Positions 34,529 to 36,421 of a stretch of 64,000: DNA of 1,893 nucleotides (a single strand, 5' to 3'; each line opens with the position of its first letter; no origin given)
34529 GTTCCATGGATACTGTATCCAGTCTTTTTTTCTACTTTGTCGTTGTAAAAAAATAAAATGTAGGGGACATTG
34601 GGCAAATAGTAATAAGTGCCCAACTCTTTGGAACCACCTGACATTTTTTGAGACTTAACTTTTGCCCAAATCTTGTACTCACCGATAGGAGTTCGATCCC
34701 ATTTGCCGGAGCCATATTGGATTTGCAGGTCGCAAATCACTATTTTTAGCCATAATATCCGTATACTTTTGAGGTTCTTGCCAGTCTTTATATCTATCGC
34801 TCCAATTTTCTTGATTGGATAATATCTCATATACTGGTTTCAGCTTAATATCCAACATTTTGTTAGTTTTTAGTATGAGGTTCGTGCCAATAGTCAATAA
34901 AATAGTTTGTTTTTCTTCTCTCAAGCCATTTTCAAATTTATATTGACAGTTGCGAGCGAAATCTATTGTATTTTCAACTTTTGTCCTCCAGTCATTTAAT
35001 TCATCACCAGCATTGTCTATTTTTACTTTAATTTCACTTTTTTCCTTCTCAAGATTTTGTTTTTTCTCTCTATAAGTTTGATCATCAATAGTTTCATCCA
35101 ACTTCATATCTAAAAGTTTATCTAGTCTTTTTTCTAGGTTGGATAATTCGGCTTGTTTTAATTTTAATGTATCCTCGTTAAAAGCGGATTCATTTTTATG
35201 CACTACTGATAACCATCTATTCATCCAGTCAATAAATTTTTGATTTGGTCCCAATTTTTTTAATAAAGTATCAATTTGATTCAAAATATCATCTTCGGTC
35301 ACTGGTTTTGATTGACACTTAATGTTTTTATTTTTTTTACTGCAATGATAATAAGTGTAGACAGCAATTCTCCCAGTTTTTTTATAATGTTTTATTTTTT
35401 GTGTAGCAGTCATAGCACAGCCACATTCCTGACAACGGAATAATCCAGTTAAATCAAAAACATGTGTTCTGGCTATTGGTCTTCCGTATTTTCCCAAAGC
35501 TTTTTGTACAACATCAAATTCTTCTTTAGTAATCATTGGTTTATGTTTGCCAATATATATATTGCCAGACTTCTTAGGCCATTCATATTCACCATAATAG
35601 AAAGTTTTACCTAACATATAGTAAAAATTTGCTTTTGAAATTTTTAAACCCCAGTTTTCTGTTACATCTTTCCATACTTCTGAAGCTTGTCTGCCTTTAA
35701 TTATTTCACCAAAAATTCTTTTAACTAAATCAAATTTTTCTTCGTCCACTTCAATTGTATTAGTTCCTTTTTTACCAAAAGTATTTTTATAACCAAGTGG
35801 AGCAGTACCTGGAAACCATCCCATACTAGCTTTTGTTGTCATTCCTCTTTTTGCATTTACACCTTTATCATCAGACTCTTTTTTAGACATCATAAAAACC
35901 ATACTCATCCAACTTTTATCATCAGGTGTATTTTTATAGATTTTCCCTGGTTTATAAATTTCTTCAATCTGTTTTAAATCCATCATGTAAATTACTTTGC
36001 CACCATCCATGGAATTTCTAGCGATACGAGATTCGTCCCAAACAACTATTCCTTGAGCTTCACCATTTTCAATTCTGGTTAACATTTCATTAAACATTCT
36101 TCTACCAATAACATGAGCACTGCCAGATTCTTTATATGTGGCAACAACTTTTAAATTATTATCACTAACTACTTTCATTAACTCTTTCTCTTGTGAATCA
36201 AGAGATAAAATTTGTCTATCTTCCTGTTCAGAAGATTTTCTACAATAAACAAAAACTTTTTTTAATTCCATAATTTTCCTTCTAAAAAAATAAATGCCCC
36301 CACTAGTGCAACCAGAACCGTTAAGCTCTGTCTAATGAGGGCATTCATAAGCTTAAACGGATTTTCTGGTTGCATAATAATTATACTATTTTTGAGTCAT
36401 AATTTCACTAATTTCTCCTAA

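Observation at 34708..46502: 11.8-kb serine-recombinase island splits an L,D-transpeptidase gene at a 4-bp GGAG core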

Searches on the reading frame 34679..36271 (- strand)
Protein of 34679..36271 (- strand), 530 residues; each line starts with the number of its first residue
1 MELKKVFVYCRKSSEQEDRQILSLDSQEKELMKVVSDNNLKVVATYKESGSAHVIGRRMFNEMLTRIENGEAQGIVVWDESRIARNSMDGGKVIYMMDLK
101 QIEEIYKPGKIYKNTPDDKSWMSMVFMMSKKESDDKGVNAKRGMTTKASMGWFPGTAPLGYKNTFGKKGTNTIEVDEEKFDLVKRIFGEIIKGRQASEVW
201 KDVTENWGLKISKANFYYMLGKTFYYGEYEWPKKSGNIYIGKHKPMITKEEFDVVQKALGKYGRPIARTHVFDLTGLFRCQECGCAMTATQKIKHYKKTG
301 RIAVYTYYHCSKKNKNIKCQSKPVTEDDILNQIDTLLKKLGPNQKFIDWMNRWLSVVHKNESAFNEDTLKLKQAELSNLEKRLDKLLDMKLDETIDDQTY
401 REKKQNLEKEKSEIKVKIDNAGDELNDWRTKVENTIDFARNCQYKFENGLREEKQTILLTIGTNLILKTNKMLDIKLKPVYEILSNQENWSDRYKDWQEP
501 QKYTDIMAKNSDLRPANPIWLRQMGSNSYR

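Call 7: search_protein_families(library=pfam, max_evalue=0.01, proteins=[window:34679-36271:-])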
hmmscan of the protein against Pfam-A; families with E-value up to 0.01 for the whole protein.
window:34679-36271:- (530 aa): 3 families
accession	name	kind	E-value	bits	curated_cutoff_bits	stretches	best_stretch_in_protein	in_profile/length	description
PF00239.26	Resolvase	-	1.3e-16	61.5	23.3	1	6-151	1-143/145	Resolvase, N terminal domain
PF13408.12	Zn_ribbon_recom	-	2.1e-11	44.4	25.3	1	274-333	2-53/58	Recombinase zinc beta ribbon domain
PF07508.19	Recombinase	-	2.2e-08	34.7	21.1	1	178-259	2-99/102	Recombinase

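Call 10: search_protein_families(library=padloc, max_evalue=0.01, proteins=[window:34679-36271:-])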
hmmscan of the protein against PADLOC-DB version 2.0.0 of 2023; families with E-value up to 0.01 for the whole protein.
window:34679-36271:- (530 aa): 0 families

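Call 17: find_homologous_proteins(query=window:34679-36271:-)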
Query window:34679-36271:- (530 aa): 1018 proteins with E <= 0.001 among 8000 candidates; the best 120 are listed.
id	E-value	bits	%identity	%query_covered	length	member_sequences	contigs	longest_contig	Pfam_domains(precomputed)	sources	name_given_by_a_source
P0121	0.0e+0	1126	92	99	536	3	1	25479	PF07508.20,PF00239.27,PF13408.13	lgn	-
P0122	9.5e-297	1003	83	99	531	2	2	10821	PF07508.20,PF00239.27,PF13408.13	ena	-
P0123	4.2e-259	879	73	99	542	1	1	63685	PF07508.20,PF00239.27,PF13408.13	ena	-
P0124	1.5e-249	847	70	99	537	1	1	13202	PF07508.20,PF00239.27,PF13408.13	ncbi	-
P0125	3.4e-249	846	70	98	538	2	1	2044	PF07508.20,PF00239.27,PF13408.13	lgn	-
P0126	6.5e-244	829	69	98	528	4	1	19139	PF07508.20,PF00239.27,PF13408.13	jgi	-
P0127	4.6e-238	810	68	98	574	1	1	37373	PF07508.20,PF00239.27,PF13408.13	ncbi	-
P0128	2.3e-236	804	68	99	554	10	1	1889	PF07508.20,PF00239.27,PF13408.13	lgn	-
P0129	3.1e-232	790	66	98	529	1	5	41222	PF07508.20,PF00239.27,PF13408.13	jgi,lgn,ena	-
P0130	3.2e-227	774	66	98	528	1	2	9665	PF07508.20,PF00239.27,PF13408.13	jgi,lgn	-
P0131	1.6e-225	768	65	98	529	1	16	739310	PF07508.20,PF00239.27,PF13408.13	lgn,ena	-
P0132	1.7e-223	761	63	99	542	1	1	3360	PF07508.20,PF00239.27,PF13408.13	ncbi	-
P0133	3.5e-223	760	64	99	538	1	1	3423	PF07508.20,PF00239.27,PF13408.13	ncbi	-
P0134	5.8e-221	753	62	99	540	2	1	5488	PF07508.20,PF00239.27,PF13408.13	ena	-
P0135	4.0e-209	714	59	99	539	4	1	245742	PF07508.20,PF00239.27,PF13408.13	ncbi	-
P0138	5.9e-204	697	58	98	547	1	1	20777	PF07508.20,PF00239.27,PF13408.13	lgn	-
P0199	1.3e-120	422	42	99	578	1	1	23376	PF07508.20,PF00239.27,PF13408.13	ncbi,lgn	-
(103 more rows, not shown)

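Call 18: find_encoding_contigs(protein=P0121, flank=10000, max_places=3)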
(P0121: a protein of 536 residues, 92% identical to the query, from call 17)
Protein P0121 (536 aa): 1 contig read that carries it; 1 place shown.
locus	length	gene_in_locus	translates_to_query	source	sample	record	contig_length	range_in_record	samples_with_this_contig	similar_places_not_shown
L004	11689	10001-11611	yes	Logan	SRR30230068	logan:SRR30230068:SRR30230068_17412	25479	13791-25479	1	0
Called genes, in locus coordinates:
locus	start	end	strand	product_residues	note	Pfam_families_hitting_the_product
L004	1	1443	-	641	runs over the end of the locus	PF13175:AAA_15, PF13304:AAA_21, PF20469:OLD-like_TOPRIM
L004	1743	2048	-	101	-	PF20619:DUF6804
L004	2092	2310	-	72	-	PF13560:HTH_31, PF12844:HTH_19, PF13443:HTH_26, PF01381:HTH_3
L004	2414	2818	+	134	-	-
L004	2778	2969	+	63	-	-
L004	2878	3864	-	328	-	PF08902:DUF1848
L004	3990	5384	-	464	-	PF01554:MatE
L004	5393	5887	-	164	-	PF12802:MarR_2, PF01047:MarR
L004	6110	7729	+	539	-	PF00239:Resolvase, PF07508:Recombinase, PF13408:Zn_ribbon_recom, PF14287:DUF4368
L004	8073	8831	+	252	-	-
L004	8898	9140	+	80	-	PF18903:DUF5659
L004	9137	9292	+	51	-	-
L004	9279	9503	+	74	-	-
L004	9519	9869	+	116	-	-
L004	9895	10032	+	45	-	-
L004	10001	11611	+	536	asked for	PF00239:Resolvase, PF07508:Recombinase (weak), PF13408:Zn_ribbon_recom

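Call 19: find_encoding_contigs(protein=P0122, flank=10000, max_places=3)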
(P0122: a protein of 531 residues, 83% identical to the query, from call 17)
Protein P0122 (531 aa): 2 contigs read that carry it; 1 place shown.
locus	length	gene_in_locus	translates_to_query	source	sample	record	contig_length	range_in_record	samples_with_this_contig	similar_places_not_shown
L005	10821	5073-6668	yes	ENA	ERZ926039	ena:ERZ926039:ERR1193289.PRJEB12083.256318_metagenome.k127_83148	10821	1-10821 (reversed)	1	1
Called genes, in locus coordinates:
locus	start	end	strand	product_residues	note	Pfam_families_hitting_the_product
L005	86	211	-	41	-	-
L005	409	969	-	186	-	-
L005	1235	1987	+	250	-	-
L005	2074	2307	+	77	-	-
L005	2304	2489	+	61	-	-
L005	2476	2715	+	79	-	-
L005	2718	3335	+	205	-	PF01807:Zn_ribbon_DnaG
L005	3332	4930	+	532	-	PF08706:D5_N, PF19263:DUF5906 (weak)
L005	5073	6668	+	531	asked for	PF00239:Resolvase, PF07508:Recombinase, PF13408:Zn_ribbon_recom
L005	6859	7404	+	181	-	PF00300:His_Phos_1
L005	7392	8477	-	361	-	PF03979:Sigma70_r1_1, PF00140:Sigma70_r1_2, PF04542:Sigma70_r2, PF04539:Sigma70_r3, PF04545:Sigma70_r4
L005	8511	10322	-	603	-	PF01807:Zn_ribbon_DnaG, PF08275:DNAG_N, PF01751:Toprim, PF13662:Toprim_4, PF13155:Toprim_2, PF10410:DnaB_bind (weak)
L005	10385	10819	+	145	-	?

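Call 20: find_encoding_contigs(protein=P0123, flank=10000, max_places=3)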
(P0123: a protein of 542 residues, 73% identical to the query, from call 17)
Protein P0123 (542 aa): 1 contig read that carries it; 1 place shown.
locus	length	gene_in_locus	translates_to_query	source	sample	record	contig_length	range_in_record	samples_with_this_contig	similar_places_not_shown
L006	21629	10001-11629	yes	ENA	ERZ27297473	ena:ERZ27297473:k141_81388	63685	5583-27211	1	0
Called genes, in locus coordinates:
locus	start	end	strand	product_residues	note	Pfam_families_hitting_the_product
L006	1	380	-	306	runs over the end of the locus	-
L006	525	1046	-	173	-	-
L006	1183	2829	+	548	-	PF01844:HNH, PF14279:HNH_5 (weak), PF04851:ResIII, PF00270:DEAD, PF00271:Helicase_C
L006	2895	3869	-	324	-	PF01844:HNH (faint), PF13391:HNH_2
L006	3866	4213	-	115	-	PF12643:MazG-like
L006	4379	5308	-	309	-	-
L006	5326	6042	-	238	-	PF12662:cEGF (faint)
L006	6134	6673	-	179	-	-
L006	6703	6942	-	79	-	-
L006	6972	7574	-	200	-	-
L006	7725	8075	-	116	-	-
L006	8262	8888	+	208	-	-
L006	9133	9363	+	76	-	-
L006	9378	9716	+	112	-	-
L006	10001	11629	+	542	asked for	PF00239:Resolvase, PF07508:Recombinase, PF13408:Zn_ribbon_recom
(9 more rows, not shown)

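Call 26: find_encoding_contigs(protein=P0124, flank=10000, max_places=2)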
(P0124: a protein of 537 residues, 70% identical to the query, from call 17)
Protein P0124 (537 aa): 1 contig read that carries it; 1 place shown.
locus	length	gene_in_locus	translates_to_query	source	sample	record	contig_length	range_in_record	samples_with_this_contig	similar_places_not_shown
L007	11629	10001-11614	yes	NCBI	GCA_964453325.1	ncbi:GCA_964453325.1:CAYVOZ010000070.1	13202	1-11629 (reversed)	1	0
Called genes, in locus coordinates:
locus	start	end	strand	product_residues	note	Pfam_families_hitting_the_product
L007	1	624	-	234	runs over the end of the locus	PF10544:T5orf172, PF13455:MUG113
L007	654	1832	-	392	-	PF01420:Methylase_S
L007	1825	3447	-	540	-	PF02384:N6_Mtase, PF05175:MTS (weak), PF07669:Eco57I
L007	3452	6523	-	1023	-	PF04313:HSDR_N, PF04851:ResIII, PF18766:SWI2_SNF2, PF22679:T1R_D3-like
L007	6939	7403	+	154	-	PF17854:FtsK_alpha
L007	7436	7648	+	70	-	-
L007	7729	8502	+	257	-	-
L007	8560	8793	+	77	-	PF18903:DUF5659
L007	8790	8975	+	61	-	-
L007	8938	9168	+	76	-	-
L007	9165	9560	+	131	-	-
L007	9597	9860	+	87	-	-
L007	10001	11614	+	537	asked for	PF00239:Resolvase, PF07508:Recombinase, PF13408:Zn_ribbon_recom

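Call 27: find_encoding_contigs(protein=P0127, flank=10000, max_places=2)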
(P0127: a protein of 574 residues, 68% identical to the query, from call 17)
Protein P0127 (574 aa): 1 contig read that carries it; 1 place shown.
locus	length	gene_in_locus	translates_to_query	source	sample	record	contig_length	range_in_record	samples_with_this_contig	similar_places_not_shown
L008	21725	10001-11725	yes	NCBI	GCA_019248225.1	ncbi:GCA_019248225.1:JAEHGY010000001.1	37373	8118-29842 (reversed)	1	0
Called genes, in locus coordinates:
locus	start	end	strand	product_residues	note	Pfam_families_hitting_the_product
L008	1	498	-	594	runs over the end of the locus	-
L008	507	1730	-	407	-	PF01420:Methylase_S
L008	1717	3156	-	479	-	PF12161:HsdM_N, PF02384:N6_Mtase, PF01170:UPF0020 (weak), PF20473:MmeI_Mtase (faint), PF07669:Eco57I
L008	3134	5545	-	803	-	PF04313:HSDR_N (faint), PF13588:HSDR_N_2 (weak), PF00270:DEAD, PF04851:ResIII, PF18766:SWI2_SNF2, PF00271:Helicase_C (faint), PF08463:EcoEI_R_C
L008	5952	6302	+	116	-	-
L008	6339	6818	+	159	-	PF17854:FtsK_alpha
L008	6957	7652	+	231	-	-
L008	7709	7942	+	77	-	PF18903:DUF5659 (weak)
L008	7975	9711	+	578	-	PF09250:Prim-Pol, PF13481:AAA_25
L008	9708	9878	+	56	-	-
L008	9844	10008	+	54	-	-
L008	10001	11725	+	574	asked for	PF00239:Resolvase, PF07508:Recombinase, PF13408:Zn_ribbon_recom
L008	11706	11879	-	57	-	-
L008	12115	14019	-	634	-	PF02463:SMC_N (faint), PF13175:AAA_15, PF13304:AAA_21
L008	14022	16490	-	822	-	PF04851:ResIII, PF00270:DEAD, PF18766:SWI2_SNF2, PF00271:Helicase_C, PF13620:CarboxypepD_reg (weak), PF08463:EcoEI_R_C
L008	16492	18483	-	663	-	PF12161:HsdM_N, PF02384:N6_Mtase, PF01170:UPF0020 (weak), PF07669:Eco57I (weak)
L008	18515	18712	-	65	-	PF12728:HTH_17, PF00376:MerR, PF13411:MerR_1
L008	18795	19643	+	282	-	-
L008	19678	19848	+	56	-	-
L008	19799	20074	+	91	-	PF18903:DUF5659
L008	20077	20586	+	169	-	PF13730:HTH_36 (weak)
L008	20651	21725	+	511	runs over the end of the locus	PF00239:Resolvase, PF07508:Recombinase, PF13408:Zn_ribbon_recom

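Call 32: find_related_loci(query=A2, collection=genome_contigs, flank=6000)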
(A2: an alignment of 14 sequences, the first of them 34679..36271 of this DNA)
Query A2 (530 aa) in genome_contigs; peptide patterns used: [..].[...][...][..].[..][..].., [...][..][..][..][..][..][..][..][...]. (x = any residue, [..] = any of these).
599 stretches matched a pattern (row limit reached: there are more); 505 encode a relative of the query (tblastn E <= 1e-3); the best 80 are kept; 80 distinct loci.
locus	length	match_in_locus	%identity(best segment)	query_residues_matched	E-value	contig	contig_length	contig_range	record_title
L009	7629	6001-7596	70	3-527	0e+0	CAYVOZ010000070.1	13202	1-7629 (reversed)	MAG TPA_asm: uncultured Christensenellaceae bacterium isolate SRP192927_co4_661 genome assembly, contig: NODE_10710_leng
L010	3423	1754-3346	64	4-527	0e+0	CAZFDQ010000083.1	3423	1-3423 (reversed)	MAG TPA_asm: uncultured Pseudomonadota bacterium isolate SRP067234_co1_40 genome assembly, contig: k99_1012441, whole ge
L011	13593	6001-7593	59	5-527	0e+0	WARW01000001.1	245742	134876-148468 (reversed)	MAG: Patescibacteria group bacterium isolate AMAZON02 genome_1, whole genome shotgun sequence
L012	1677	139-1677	60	5-509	0e+0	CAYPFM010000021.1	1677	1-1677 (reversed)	MAG TPA_asm: uncultured Candidatus Saccharibacteria bacterium isolate SRP170004_co1_270 genome assembly, contig: NODE_13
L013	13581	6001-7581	53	1-521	0e+0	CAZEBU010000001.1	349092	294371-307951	MAG TPA_asm: uncultured Candidatus Saccharibacteria bacterium isolate SRP128015_co2_294 genome assembly, contig: NODE_1_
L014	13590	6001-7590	50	3-527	1e-162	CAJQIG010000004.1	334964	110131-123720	uncultured Patescibacteria group bacterium isolate 0.2_20180412_Bin_MAXBIN_228_sub_1 genome assembly, contig: c_00000000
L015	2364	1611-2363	94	1-251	3e-167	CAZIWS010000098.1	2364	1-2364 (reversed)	MAG TPA_asm: uncultured Candidatus Saccharibacteria bacterium isolate SRP192927_co2_50 genome assembly, contig: NODE_123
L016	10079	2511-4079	45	4-521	2e-143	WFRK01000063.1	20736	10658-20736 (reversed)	MAG: Candidatus Microgenomates bacterium isolate S014_60 k151_90458, whole genome shotgun sequence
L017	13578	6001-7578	45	4-526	1e-139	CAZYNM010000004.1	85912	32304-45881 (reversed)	MAG TPA_asm: uncultured Pseudomonadales bacterium isolate SRP292972_co1_113 genome assembly, contig: NODE_238_length_859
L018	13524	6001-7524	44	3-468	4e-128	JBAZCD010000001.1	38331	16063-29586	MAG: Pedobacter sp. isolate SO_2017_GW1_128 NODE_4942_length_38331_cov_1.368600_OW334_2017, whole genome shotgun sequenc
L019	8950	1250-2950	41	5-527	4e-124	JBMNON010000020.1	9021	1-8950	MAG: Patescibacteria group bacterium isolate SBF912SR5HQ0001 scaffold_11091_c1, whole genome shotgun sequence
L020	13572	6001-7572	41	5-484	1e-114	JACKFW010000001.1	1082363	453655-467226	MAG: Pseudomonadales bacterium isolate HK-STAS-PATE-15 HK-STAS-PATE-15_1, whole genome shotgun sequence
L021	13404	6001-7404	38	6-467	4e-104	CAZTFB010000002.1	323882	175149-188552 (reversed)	MAG TPA_asm: uncultured Gammaproteobacteria bacterium isolate SRP329715_co1_107 genome assembly, contig: NODE_11_length_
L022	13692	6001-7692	38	5-527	2e-103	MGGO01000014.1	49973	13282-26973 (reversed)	MAG: Candidatus Woesebacteria bacterium RIFCSPHIGHO2_01_FULL_44_10 rifcsphigho2_01_scaffold_3628, whole genome shotgun s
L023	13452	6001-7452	39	5-483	3e-102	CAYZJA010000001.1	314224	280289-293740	MAG TPA_asm: uncultured Candidatus Saccharibacteria bacterium isolate SRP068000_co1_178 genome assembly, contig: NODE_11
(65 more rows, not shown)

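Call 38: find_encoding_contigs(protein=P0199, flank=10000, max_places=3)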
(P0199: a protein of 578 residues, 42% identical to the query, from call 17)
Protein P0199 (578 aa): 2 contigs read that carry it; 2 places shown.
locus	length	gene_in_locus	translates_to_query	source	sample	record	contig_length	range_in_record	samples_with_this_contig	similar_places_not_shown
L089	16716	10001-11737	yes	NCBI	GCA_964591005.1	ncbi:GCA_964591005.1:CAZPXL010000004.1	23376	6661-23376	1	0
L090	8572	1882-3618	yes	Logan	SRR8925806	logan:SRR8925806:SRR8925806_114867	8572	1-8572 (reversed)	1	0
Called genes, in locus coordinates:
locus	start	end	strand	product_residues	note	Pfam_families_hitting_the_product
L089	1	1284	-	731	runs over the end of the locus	PF02384:N6_Mtase, PF01420:Methylase_S (weak)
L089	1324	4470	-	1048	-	PF04313:HSDR_N, PF04851:ResIII, PF18766:SWI2_SNF2, PF22679:T1R_D3-like, PF11867:T1RH-like_C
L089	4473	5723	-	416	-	PF01420:Methylase_S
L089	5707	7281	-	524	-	PF12161:HsdM_N, PF02384:N6_Mtase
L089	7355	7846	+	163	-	-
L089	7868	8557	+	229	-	-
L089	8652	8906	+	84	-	PF18903:DUF5659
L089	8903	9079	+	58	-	-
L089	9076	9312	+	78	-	-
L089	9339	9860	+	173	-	PF13730:HTH_36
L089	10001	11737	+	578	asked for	PF00239:Resolvase, PF07508:Recombinase (weak), PF13408:Zn_ribbon_recom (faint)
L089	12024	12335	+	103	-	PF07883:Cupin_2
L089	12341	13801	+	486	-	PF02652:Lactate_perm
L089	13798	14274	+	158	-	PF00293:NUDIX, PF22327:Nudt16-like (weak)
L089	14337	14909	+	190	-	-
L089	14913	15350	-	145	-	-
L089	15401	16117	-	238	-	PF06966:DUF1295, PF02544:Steroid_dh, PF04191:PEMT (weak)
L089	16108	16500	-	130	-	PF09945:DUF2177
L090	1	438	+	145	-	?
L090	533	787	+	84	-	PF18903:DUF5659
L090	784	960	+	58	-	-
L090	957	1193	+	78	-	-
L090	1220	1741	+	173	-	PF13730:HTH_36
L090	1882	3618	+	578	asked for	PF00239:Resolvase, PF07508:Recombinase (weak), PF13408:Zn_ribbon_recom (faint)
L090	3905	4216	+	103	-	PF07883:Cupin_2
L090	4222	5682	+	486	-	PF02652:Lactate_perm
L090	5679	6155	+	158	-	PF00293:NUDIX, PF22327:Nudt16-like (weak)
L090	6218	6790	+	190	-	-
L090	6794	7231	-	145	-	-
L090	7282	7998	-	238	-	PF06966:DUF1295, PF02544:Steroid_dh, PF04191:PEMT (weak)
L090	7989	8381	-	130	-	PF09945:DUF2177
